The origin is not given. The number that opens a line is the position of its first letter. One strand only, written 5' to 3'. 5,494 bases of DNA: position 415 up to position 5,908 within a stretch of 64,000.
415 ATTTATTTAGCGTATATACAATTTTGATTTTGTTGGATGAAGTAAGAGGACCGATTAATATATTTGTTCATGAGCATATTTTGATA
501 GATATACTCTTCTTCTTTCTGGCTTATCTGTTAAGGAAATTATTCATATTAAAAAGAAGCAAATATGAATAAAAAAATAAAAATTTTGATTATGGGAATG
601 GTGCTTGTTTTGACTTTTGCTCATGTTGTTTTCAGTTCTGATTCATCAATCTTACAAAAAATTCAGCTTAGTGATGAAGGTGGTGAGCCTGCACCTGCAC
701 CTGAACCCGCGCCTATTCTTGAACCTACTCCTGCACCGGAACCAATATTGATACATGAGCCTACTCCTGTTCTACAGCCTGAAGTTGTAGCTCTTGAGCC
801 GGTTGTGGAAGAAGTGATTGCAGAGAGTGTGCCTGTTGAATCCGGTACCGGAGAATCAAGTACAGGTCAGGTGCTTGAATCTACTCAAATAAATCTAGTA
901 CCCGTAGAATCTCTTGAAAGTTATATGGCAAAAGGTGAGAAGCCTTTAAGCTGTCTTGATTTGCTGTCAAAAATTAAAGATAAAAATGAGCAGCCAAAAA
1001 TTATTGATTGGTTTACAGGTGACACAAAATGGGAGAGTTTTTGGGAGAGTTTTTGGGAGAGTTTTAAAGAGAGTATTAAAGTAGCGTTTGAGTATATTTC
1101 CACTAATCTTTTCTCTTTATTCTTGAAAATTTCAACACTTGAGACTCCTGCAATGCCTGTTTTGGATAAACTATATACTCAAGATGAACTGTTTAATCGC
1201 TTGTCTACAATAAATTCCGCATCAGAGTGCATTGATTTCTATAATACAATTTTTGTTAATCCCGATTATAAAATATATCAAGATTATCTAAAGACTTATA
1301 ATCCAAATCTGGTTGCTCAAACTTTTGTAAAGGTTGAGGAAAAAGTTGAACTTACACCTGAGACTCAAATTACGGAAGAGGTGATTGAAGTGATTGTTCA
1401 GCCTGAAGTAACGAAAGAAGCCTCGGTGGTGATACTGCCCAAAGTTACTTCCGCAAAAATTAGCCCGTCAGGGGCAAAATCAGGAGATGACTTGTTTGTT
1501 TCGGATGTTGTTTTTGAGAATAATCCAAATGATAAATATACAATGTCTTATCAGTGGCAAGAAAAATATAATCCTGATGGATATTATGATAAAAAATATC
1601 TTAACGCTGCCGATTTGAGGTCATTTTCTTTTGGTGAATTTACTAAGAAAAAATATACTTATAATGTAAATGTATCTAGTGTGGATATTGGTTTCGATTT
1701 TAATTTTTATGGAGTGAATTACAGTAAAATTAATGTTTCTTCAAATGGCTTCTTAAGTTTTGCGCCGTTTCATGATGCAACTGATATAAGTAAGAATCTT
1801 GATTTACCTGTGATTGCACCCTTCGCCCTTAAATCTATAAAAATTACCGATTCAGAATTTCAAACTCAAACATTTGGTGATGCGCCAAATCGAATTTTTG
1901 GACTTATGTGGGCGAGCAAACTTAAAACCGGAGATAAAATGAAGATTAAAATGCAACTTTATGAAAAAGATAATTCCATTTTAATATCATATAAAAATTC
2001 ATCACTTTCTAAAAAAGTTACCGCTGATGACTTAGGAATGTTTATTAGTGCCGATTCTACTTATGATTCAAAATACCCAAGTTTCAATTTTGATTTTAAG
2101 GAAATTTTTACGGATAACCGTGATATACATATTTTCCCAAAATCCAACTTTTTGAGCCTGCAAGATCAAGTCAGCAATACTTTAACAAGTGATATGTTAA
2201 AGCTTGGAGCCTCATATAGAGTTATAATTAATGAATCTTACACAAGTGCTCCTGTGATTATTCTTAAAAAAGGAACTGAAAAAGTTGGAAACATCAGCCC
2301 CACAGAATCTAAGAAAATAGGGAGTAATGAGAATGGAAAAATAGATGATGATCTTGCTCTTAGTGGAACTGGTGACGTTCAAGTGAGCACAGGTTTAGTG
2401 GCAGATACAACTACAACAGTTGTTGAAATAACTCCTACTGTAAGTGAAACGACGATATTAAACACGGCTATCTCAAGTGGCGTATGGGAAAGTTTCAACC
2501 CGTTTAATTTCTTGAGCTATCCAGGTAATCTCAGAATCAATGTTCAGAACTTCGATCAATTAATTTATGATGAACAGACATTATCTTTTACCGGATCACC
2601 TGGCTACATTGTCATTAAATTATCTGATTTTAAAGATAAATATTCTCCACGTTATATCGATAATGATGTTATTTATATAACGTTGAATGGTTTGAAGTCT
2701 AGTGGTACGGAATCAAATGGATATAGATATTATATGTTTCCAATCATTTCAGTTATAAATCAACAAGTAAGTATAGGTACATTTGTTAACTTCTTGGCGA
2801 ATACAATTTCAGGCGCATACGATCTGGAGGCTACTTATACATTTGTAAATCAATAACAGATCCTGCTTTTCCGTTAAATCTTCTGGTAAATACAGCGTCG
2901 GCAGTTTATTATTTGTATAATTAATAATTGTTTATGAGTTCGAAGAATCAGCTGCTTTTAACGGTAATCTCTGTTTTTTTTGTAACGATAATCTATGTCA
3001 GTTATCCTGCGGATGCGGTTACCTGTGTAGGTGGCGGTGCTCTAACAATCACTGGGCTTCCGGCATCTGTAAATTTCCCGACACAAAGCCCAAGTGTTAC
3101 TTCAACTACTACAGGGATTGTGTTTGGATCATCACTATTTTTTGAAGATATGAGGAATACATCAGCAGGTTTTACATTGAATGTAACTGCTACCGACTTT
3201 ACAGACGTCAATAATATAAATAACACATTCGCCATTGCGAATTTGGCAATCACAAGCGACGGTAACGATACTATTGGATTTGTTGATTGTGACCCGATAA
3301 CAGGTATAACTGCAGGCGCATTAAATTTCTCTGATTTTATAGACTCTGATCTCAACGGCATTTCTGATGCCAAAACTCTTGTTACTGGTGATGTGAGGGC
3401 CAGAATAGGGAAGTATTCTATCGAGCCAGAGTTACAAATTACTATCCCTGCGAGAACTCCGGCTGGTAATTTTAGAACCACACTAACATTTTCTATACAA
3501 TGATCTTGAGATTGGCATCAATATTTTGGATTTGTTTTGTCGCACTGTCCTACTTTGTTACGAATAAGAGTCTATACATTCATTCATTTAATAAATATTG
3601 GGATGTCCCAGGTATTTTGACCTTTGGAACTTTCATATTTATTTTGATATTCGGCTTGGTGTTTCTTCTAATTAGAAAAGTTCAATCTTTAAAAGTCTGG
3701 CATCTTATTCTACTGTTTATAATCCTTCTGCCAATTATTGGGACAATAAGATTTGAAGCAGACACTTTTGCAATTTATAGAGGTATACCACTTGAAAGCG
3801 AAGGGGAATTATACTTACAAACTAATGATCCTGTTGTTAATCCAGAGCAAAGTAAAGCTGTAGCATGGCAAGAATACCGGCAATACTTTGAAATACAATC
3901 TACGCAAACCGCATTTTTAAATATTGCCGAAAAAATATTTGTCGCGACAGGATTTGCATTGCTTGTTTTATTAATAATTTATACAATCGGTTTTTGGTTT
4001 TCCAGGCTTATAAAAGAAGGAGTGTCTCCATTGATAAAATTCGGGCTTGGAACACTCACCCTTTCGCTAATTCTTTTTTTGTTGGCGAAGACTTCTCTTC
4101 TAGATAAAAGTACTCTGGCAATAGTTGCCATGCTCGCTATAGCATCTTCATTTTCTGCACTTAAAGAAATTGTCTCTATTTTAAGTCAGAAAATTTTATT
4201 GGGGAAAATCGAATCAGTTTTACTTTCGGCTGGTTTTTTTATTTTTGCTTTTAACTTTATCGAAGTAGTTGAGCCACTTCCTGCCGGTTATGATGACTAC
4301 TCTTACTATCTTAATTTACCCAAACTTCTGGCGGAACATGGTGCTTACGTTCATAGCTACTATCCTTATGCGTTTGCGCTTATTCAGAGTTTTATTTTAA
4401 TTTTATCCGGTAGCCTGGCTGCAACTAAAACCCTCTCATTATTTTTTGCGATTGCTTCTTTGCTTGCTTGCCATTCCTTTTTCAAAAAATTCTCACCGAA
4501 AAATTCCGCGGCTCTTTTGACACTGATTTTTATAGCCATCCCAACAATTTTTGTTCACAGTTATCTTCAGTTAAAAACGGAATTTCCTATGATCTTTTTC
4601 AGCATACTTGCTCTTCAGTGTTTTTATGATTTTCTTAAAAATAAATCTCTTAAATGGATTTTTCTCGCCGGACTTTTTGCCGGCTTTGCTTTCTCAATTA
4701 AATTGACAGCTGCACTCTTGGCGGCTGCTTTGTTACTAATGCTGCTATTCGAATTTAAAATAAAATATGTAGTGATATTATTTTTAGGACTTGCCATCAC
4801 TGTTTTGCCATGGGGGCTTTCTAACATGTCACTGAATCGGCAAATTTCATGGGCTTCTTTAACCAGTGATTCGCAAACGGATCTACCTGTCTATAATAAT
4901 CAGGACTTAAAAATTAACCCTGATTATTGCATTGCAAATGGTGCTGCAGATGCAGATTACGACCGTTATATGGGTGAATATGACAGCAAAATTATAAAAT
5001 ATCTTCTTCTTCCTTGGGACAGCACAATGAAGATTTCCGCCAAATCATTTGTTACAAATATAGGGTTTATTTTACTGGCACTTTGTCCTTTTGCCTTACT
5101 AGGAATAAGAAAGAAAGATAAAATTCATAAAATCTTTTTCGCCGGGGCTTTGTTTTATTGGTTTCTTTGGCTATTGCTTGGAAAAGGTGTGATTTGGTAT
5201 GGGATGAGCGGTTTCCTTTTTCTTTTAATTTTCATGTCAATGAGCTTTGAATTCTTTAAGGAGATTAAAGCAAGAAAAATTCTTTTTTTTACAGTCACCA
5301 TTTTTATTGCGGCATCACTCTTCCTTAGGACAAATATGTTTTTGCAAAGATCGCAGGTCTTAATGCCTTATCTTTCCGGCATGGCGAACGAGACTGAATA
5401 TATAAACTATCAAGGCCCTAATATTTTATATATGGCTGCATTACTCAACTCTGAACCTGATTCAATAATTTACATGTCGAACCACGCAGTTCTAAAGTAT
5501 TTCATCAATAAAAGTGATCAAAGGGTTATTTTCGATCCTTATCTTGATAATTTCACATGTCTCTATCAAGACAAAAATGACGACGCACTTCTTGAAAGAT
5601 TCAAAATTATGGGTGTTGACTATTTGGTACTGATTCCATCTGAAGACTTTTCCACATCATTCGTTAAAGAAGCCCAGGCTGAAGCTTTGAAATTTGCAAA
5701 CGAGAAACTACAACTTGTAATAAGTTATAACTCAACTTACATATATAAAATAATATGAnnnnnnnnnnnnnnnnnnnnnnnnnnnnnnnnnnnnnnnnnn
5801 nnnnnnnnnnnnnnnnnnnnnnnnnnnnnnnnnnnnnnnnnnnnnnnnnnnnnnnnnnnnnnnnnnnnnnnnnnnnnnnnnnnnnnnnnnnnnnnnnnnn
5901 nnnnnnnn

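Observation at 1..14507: Csc/WxL-type cell-surface gene cluster in a non-Firmicute-looking genome, with W replaced by F/Y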

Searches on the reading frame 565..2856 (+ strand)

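Call 4: search_protein_families(library=pfam, max_evalue=1, proteins=[window:565-2856:+])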
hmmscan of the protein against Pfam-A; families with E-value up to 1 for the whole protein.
window:565-2856:+ (763 aa): 0 families

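Call 5: search_protein_families(library=ncbifam, max_evalue=1, proteins=[window:565-2856:+])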
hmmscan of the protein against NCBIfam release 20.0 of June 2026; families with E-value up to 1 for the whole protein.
window:565-2856:+ (763 aa): 2 families
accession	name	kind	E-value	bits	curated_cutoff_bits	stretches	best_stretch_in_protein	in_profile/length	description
NF008084.0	PRK10819.1-5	equivalog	0.031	14.2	315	1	40-78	75-123/249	TonB system transport protein TonB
TIGR04429.1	Phr_nterm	subfamily_domain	0.22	12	25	1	3-25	2-24/28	Phr family secreted Rap phosphatase inhibitor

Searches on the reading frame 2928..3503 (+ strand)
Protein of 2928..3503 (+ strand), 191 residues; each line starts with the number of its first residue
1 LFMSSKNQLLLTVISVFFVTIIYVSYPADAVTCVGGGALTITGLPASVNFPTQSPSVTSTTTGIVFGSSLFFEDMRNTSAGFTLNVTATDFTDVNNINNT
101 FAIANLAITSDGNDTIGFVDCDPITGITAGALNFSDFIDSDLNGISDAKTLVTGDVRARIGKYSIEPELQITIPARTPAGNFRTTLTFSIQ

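Call 4: search_protein_families(library=pfam, max_evalue=1, proteins=[window:2928-3503:+])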
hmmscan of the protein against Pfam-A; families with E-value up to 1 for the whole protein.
window:2928-3503:+ (191 aa): 1 family
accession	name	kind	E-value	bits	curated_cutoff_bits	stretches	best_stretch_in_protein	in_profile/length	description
PF13731.11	WxL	-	0.05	14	25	1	73-109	93-127/214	WxL domain surface cell wall-binding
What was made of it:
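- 2928..3503 (+): WxL-like small secreted protein 1 (191 aa), with motifs FxL and FxI in place of WxL. Pfam WxL E=0.05 (call 4).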

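Call 5: search_protein_families(library=ncbifam, max_evalue=1, proteins=[window:2928-3503:+])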
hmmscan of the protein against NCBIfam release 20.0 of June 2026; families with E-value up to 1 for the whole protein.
window:2928-3503:+ (191 aa): 0 families

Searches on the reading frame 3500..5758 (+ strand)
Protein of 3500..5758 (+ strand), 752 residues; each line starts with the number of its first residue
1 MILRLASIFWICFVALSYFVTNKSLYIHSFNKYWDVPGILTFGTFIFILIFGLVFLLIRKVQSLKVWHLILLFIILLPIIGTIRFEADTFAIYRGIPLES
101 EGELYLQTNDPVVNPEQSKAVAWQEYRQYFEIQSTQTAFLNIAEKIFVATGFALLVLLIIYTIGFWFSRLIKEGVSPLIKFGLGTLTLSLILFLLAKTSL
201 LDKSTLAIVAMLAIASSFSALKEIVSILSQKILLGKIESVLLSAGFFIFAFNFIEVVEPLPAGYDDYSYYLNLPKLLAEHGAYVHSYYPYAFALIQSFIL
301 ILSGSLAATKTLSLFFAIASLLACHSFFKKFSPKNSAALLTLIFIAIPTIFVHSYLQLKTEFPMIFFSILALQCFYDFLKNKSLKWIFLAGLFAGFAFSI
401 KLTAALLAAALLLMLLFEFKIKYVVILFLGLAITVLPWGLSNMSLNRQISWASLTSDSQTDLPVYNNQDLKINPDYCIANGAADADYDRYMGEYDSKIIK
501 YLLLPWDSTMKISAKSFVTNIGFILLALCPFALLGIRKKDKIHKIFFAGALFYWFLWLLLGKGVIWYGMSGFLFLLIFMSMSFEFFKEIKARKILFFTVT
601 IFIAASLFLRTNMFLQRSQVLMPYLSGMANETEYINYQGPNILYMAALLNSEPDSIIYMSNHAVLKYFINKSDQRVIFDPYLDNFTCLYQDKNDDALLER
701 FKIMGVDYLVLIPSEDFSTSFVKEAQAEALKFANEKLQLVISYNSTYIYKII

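Call 4: search_protein_families(library=pfam, max_evalue=1, proteins=[window:3500-5758:+])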
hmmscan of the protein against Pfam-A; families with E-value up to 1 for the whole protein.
window:3500-5758:+ (752 aa): 1 family
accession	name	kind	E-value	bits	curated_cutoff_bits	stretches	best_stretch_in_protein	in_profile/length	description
PF13231.12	PMT_2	-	2.9e-09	37.8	26.1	1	291-438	6-160/160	Dolichyl-phosphate-mannose-protein mannosyltransferase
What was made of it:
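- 3500..5758 (+): GT-C glycosyltransferase 1 (752 aa, many membrane helices). Pfam PMT_2 at 37.8 bits, above the cut-off of 26.1 (call 4).
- Checked: Two GT-C (PMT_2) genes lie at 3500-5758 and 5755-8274 (call 4).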

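Call 5: search_protein_families(library=ncbifam, max_evalue=1, proteins=[window:3500-5758:+])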
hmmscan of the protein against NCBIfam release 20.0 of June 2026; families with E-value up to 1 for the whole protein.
window:3500-5758:+ (752 aa): 2 families
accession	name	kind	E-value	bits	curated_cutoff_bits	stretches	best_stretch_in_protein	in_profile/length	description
NF047510.1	LIC_10190_fam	subfamily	1e-07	31.1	100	1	154-443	8-303/424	LIC_10190 family membrane protein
NF047440.1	LA3751_2_3_fam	subfamily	0.00023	20.1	200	1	278-444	71-242/460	LA_3751/LA_3752 family putative glycosyltransferase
